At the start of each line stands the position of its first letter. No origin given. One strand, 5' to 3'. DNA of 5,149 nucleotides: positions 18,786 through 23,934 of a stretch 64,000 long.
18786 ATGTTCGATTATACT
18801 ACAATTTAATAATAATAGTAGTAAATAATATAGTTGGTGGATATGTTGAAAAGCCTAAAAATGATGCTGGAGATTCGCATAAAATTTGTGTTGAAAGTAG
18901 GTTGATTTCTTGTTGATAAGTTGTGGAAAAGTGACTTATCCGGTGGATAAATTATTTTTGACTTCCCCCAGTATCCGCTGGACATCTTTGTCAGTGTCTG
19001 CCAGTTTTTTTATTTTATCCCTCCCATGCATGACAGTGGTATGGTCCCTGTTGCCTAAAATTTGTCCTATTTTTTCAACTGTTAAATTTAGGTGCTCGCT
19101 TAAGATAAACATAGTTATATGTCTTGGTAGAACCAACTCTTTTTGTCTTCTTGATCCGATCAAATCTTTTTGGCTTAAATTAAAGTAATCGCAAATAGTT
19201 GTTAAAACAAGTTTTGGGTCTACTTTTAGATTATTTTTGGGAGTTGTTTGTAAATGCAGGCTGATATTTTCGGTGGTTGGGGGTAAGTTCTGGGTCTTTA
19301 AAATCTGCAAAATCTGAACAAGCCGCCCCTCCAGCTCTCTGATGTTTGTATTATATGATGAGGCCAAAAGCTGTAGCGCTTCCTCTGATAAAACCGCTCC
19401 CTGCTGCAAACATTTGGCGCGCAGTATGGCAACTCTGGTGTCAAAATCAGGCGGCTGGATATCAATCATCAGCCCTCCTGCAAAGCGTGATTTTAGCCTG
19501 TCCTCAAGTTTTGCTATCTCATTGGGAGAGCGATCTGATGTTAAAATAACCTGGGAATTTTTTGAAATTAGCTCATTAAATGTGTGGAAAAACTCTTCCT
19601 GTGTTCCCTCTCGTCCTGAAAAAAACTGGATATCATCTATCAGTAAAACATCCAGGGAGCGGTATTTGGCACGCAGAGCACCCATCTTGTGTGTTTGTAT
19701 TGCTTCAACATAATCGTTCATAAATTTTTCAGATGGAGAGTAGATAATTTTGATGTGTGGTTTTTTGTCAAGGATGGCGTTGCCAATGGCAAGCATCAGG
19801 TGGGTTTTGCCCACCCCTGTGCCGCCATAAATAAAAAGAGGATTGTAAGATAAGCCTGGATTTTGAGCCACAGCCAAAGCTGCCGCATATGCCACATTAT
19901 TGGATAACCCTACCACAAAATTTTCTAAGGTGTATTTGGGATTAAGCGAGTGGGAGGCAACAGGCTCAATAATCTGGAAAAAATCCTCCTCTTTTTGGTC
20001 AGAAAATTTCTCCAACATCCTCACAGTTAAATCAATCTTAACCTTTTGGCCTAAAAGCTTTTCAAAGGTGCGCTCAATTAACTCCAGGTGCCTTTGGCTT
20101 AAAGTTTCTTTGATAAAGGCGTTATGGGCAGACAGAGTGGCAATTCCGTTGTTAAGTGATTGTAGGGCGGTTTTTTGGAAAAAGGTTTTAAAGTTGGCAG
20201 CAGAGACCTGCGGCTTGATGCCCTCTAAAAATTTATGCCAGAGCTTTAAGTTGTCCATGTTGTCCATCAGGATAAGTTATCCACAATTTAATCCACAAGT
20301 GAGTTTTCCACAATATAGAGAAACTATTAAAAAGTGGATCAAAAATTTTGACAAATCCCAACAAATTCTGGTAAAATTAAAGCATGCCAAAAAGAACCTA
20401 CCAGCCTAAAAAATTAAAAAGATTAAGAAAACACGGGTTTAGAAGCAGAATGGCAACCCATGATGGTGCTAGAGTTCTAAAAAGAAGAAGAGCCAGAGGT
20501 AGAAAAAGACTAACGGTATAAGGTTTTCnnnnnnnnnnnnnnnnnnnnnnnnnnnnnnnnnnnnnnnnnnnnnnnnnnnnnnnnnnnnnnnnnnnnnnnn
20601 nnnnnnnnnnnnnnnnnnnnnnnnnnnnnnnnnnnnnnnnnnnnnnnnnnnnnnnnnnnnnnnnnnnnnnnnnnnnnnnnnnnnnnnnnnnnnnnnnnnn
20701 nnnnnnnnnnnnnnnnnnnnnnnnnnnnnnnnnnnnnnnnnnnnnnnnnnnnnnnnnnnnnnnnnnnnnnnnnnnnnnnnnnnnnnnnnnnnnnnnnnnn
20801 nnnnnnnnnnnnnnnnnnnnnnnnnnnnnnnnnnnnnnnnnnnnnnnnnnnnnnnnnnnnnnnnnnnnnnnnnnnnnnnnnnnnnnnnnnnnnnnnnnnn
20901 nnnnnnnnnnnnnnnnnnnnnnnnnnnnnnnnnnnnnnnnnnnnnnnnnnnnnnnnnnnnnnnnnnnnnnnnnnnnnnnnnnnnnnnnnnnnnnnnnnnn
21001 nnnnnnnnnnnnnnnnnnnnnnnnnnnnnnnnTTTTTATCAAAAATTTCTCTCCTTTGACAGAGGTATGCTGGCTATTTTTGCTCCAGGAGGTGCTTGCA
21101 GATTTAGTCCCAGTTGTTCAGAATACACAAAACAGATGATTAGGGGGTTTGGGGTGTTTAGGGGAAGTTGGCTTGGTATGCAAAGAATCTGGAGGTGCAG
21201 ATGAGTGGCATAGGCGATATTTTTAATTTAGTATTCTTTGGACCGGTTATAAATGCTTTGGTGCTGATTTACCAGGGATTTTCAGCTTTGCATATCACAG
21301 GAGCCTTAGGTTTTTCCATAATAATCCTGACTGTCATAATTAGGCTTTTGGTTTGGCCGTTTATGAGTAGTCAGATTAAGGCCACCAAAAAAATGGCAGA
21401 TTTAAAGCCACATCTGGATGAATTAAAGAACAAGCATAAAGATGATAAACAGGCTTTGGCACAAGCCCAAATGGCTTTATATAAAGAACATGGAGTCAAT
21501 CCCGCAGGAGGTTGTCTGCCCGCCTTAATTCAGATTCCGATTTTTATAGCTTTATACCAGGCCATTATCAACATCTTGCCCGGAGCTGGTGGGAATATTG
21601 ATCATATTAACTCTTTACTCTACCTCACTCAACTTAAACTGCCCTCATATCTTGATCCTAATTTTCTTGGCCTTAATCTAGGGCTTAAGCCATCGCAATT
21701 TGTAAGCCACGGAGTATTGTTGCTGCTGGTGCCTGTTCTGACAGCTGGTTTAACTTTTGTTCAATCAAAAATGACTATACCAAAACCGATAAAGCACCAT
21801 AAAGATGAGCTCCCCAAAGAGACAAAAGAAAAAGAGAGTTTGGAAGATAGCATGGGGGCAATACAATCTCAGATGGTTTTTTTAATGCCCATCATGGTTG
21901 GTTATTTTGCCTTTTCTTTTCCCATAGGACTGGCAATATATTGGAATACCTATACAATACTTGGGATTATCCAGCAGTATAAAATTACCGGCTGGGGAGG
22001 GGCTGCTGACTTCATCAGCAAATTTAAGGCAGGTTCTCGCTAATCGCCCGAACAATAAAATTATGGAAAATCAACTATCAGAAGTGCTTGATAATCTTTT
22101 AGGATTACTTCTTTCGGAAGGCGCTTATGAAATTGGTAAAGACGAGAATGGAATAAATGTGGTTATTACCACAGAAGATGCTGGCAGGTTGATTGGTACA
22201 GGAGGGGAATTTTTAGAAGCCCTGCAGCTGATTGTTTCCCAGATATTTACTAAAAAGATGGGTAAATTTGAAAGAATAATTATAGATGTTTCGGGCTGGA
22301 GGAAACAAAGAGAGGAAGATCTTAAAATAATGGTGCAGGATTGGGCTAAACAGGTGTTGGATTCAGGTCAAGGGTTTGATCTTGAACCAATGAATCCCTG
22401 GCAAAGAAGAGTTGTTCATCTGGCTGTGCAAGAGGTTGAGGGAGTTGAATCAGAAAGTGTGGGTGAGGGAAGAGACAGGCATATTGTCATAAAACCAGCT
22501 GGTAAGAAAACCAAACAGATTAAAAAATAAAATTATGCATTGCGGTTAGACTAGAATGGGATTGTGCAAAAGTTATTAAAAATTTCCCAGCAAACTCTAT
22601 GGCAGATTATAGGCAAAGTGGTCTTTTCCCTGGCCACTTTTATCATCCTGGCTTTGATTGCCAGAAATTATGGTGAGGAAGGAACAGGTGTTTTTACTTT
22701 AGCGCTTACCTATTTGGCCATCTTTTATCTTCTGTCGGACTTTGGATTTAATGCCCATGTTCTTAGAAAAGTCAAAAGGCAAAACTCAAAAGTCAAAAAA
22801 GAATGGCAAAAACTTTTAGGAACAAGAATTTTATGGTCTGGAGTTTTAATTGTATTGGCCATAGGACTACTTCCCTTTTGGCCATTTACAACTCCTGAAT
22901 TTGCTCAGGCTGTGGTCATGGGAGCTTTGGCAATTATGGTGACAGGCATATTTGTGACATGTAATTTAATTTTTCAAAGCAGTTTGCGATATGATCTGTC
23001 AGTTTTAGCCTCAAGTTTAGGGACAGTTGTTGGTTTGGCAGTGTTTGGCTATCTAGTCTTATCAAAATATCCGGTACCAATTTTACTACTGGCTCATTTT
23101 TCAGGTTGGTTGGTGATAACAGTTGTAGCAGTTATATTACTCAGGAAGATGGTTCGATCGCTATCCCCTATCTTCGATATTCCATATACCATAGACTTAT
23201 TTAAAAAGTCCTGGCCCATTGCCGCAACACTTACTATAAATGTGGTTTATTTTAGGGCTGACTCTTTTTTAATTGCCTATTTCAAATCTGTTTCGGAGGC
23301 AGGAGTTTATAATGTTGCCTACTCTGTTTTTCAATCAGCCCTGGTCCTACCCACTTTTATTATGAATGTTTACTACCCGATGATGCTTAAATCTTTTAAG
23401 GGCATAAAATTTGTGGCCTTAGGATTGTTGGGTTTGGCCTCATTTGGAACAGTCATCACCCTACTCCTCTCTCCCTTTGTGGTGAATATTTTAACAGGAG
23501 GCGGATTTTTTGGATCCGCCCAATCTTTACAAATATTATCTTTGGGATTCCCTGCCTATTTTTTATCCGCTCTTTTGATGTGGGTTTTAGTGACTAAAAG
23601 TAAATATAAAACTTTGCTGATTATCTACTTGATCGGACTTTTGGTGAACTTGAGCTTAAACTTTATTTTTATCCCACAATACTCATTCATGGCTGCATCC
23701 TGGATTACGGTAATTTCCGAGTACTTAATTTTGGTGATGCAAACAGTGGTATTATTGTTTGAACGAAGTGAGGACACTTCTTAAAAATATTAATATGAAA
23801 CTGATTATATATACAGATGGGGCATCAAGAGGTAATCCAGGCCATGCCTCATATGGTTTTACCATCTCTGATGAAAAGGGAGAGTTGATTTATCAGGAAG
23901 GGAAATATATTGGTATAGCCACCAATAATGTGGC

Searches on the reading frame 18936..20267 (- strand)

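Call 5: search_protein_families(library=pfam, proteins=[window:18936-20267:-], max_evalue=0.01)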
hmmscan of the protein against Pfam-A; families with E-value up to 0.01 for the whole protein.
window:18936-20267:- (443 aa): 11 families
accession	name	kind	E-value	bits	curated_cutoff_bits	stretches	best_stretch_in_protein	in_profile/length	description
PF00308.24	Bac_DnaA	-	3.4e-67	226.1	23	1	108-269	1-162/162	Bacterial DnaA ATPAse domain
PF08299.17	Bac_DnaA_C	-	2.3e-22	79.2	31.5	1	352-419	2-69/69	Bacterial dnaA protein helix-turn-helix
PF11638.13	DnaA_N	-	6.2e-09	35.9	24.6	1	9-68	3-63/65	DnaA N-terminal domain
PF01695.23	IstB_IS21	-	8.7e-09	35.7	24.1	1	144-248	95-196/238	IstB-like ATP binding protein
PF00004.35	AAA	-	8e-06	26.8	21.2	1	145-260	2-125/131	ATPase family associated with various cellular activities (AAA)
PF13173.12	AAA_14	-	0.00052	20.5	27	1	142-263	3-116/129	AAA domain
PF01637.24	ATPase_2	-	0.00056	20.2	33.2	1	141-195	20-69/225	ATPase domain predominantly from Archaea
PF00910.28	RNA_helicase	-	0.00069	20.5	21.5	0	145-187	2-48/105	RNA helicase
PF13401.12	AAA_22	-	0.00076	20.2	27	0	144-242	8-120/130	AAA domain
PF11490.13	DNA_pol3_a_NII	-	0.0043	17.4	26.3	0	26-94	17-91/117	DNA polymerase III polC-type N-terminus II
PF13191.12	AAA_16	-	0.0056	17.6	32.6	0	139-190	24-73/167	AAA ATPase domain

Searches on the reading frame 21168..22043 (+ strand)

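Call 10: search_protein_families(library=pfam, proteins=[window:21168-22043:+], max_evalue=0.0001)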
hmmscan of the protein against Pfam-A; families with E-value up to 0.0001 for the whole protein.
window:21168-22043:+ (291 aa): 1 family
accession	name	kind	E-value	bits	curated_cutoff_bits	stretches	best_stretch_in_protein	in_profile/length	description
PF02096.25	60KD_IMP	-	4e-52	176.9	35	1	48-273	2-161/163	60Kd inner membrane protein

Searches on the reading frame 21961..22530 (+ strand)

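Call 67: search_protein_families(library=pfam, proteins=[window:21961-22530:+], max_evalue=0.001)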
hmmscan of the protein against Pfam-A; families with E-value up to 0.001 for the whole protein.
window:21961-22530:+ (189 aa): 3 families
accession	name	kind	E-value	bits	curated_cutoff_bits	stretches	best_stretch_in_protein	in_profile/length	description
PF01424.28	R3H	-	6.9e-18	64.9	26.8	1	120-179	2-60/60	R3H domain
PF13083.13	KH_KhpA-B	-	3.5e-08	33.7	32.1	1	57-102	23-68/73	KhpA/KhpB, KH domain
PF07650.23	KH_2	-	0.00017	21.8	22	1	54-98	16-60/78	KH domain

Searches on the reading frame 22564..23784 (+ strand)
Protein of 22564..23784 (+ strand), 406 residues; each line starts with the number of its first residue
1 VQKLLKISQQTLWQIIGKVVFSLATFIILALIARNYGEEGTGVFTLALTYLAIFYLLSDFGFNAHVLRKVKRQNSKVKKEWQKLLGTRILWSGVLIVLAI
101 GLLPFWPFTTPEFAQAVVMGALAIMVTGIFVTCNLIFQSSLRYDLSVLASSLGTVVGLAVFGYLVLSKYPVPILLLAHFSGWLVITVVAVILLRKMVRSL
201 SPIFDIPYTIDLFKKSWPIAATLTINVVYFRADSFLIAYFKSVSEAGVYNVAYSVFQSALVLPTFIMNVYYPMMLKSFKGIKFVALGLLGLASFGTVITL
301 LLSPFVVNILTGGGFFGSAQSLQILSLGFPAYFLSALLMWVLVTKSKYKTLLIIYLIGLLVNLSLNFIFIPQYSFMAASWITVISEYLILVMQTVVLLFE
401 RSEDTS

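Call 9: search_protein_families(library=pfam, proteins=[window:22564-23784:+], max_evalue=0.0001)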
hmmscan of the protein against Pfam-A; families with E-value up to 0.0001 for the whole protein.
window:22564-23784:+ (406 aa): 2 families
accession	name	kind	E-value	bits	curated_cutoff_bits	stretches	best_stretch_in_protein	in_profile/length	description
PF01943.22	Polysacc_synt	-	3.7e-23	82.8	28.2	1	9-276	3-272/274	Polysaccharide biosynthesis protein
PF13440.11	Polysacc_synt_3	-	9.1e-14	51.8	23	1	41-274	11-240/293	Polysaccharide biosynthesis protein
